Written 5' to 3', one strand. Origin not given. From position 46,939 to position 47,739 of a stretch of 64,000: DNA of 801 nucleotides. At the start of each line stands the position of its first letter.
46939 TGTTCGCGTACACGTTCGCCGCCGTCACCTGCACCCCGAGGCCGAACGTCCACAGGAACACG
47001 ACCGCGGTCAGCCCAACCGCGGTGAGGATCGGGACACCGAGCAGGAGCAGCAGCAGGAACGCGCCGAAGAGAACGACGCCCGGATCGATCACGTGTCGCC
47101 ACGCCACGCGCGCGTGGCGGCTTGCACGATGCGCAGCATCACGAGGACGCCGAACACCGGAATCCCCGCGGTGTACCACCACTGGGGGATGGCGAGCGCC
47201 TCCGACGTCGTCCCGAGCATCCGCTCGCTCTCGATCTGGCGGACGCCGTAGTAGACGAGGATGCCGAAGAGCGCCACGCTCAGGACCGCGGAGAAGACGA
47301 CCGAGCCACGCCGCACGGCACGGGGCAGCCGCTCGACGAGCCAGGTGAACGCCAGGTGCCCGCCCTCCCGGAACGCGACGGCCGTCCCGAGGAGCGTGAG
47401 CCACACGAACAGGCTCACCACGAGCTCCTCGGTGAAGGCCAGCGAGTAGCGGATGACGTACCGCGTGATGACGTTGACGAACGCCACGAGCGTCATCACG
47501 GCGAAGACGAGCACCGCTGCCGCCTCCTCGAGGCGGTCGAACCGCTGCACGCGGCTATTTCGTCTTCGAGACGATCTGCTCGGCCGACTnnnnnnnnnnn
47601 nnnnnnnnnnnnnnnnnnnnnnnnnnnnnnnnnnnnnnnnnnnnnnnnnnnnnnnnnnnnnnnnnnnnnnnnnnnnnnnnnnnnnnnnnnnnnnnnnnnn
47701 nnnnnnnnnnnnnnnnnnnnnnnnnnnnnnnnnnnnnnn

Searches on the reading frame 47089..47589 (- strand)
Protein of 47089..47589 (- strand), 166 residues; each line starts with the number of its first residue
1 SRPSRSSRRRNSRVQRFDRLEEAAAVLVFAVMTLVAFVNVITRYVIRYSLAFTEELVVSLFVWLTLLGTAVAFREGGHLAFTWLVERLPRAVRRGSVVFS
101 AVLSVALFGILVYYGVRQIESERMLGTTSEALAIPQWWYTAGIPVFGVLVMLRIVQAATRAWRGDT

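Call 38: search_protein_families(library=pfam, proteins=[window:47089-47589:-], max_evalue=0.00001)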
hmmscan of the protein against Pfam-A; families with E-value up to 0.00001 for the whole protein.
window:47089-47589:- (166 aa): 1 family
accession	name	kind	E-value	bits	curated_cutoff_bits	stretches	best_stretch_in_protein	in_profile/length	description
PF04290.18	DctQ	-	9.2e-30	103.7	28.3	1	32-163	1-131/132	Tripartite ATP-independent periplasmic transporters, DctQ component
